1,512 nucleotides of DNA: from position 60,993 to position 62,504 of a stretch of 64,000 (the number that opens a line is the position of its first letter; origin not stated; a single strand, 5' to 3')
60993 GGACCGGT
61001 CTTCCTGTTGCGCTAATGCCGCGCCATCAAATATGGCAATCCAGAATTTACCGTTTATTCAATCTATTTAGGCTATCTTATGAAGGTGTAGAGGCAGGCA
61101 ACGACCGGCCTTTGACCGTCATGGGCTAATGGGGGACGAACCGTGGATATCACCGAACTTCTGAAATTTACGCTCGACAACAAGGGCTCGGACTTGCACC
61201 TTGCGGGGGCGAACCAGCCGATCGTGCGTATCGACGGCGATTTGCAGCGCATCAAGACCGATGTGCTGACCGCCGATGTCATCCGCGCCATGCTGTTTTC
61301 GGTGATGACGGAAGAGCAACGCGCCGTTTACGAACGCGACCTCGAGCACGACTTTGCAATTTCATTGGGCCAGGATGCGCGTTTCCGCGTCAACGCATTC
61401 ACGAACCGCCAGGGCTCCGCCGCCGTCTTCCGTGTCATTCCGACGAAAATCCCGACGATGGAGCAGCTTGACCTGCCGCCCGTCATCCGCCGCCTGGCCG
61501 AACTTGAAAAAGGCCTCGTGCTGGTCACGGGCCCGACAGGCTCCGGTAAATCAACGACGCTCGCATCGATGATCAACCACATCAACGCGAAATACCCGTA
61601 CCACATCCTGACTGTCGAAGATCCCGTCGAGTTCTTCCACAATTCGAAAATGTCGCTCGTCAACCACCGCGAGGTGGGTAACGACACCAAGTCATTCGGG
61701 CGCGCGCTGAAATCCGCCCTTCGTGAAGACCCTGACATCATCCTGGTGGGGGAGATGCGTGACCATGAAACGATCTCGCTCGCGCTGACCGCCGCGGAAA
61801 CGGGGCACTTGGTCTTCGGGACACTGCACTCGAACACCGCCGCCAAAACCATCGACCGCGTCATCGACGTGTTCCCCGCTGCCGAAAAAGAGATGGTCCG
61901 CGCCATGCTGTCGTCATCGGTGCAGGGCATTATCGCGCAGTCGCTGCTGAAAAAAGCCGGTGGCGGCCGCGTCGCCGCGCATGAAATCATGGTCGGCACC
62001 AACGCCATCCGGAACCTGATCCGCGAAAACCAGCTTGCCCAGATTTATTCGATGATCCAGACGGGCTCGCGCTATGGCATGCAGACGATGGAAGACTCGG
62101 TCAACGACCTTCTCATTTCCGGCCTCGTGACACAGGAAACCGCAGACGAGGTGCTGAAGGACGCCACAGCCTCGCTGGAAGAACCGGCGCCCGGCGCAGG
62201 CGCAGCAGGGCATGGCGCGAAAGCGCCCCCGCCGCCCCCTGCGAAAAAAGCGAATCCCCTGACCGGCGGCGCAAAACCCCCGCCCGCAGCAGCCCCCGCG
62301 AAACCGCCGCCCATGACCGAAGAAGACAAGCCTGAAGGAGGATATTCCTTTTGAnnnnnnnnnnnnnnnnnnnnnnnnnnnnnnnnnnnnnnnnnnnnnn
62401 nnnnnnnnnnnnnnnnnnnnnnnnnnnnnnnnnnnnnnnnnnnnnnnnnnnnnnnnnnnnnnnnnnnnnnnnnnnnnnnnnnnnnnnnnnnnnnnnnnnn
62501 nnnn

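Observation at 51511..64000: PilT/PilU-equipped type IV pilus-like cluster with non-canonical core and no pilin gene, in an alphaproteobacterium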

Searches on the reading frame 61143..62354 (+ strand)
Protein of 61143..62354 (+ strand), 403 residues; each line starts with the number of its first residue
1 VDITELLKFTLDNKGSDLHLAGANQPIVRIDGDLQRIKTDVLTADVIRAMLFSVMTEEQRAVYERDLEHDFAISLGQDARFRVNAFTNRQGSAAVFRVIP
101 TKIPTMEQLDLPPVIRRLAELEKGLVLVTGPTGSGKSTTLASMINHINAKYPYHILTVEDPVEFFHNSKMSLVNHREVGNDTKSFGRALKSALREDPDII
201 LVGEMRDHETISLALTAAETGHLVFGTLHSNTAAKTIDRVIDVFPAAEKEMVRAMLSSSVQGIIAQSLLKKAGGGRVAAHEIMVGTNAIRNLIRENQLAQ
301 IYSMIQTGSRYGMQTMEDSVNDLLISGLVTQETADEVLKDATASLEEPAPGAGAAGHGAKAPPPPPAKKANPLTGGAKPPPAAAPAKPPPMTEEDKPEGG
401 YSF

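Call 3: search_protein_families(library=pfam, proteins=[window:61143-62354:+], max_evalue=0.01)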
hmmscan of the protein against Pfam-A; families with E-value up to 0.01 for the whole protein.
window:61143-62354:+ (403 aa): 12 families
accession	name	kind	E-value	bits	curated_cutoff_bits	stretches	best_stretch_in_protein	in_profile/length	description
PF00437.27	T2SSE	-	2.4e-49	168.4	24.9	1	4-272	13-281/370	Type II/IV secretion system protein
PF13401.12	AAA_22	-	0.00016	22.4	27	1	122-167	4-33/130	AAA domain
PF13191.12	AAA_16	-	0.00025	22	32.6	1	117-151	18-52/167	AAA ATPase domain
PF25199.1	nSTAND_NTPase5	-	0.00055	20.2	34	1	121-166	39-84/145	Novel STAND NTPase 5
PF12775.13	AAA_7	-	0.00059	19.8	25.8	1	103-155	14-66/181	P-loop containing dynein motor region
PF13476.12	AAA_23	-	0.00089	20.4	27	1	120-141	16-37/201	AAA domain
PF13555.12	AAA_29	-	0.00091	19.4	27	1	122-140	20-39/61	P-loop containing region of AAA domain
PF13604.12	AAA_30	-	0.0014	18.8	27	0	114-150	9-45/191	AAA domain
PF01580.24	FtsK_SpoIIIE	-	0.0019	18.2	24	1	114-147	31-63/221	FtsK/SpoIIIE family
PF00004.35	AAA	-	0.002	19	21.2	1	126-205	1-66/131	ATPase family associated with various cellular activities (AAA)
PF20720.3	nSTAND3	-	0.0055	16.9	27.2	0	122-164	16-57/155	Novel STAND NTPase 3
PF13245.12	AAA_19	-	0.0096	16.5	25.1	0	120-151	8-39/134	AAA domain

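Call 5: search_protein_families(library=ncbifam, proteins=[window:61143-62354:+], max_evalue=0.01)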
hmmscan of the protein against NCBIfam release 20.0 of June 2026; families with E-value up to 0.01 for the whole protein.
window:61143-62354:+ (403 aa): 21 families
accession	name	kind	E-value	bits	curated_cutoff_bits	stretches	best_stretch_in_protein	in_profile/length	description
TIGR01420.1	pilT_fam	subfamily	1.4e-141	471.7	319.1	1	3-337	2-337/343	PilT/PilU family type 4a pilus ATPase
TIGR02525.1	plasmid_TraJ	equivalog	6.4e-51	173.4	368.3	1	33-338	55-367/372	plasmid transfer ATPase TraJ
TIGR02533.1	type_II_gspE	equivalog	2.8e-45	154.9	630.25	1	6-271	116-381/486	type II secretion system ATPase GspE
NF007755.0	PRK10436.1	equivalog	7e-44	150.2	617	1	3-271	89-357/465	type II secretion system protein GspE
TIGR02538.1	type_IV_pilB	equivalog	2.1e-42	145.5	675.65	1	5-271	187-454/564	type IV-A pilus assembly ATPase PilB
TIGR02524.1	dot_icm_DotB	equivalog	1.3e-41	143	463.3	1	4-330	7-346/358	Dot/Icm type IV secretion system ATPase DotB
NF041000.1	ATPase_ComGA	equivalog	1.1e-38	132.8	300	1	5-270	2-266/267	competence type IV pilus ATPase ComGA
NF053534.1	T4PilAsmATPsTfpB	equivalog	9.6e-37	126.6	850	1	6-271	208-474/584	type IV pilus assembly ATPase TfpB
TIGR02782.1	TrbB_P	equivalog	1.7e-18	66.9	304.55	1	123-277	136-287/303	P-type conjugative transfer ATPase TrbB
NF058587.1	archaellum_moto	equivalog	6.8e-18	64.7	550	1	125-240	277-393/527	archaellum flagellar ATPase motor FlaI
TIGR02788.1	VirB11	equivalog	8.3e-16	57.9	249.95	1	119-261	140-285/308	P-type DNA transfer ATPase VirB11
NF010407.0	PRK13833.1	subfamily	1.4e-15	57.5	499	1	121-283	142-299/323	conjugal transfer protein TrbB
TIGR03819.1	heli_sec_ATPase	hypoth_equivalog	2.7e-14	53.1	373.15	1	122-242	177-299/340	TadA family conjugal transfer-associated ATPase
NF010469.0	PRK13894.1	subfamily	3.6e-13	49.5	508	1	100-244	130-268/320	conjugal transfer ATPase TrbB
NF010475.0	PRK13900.1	equivalog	1.8e-09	37.1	389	1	118-284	155-324/333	type IV secretion system ATPase VirB11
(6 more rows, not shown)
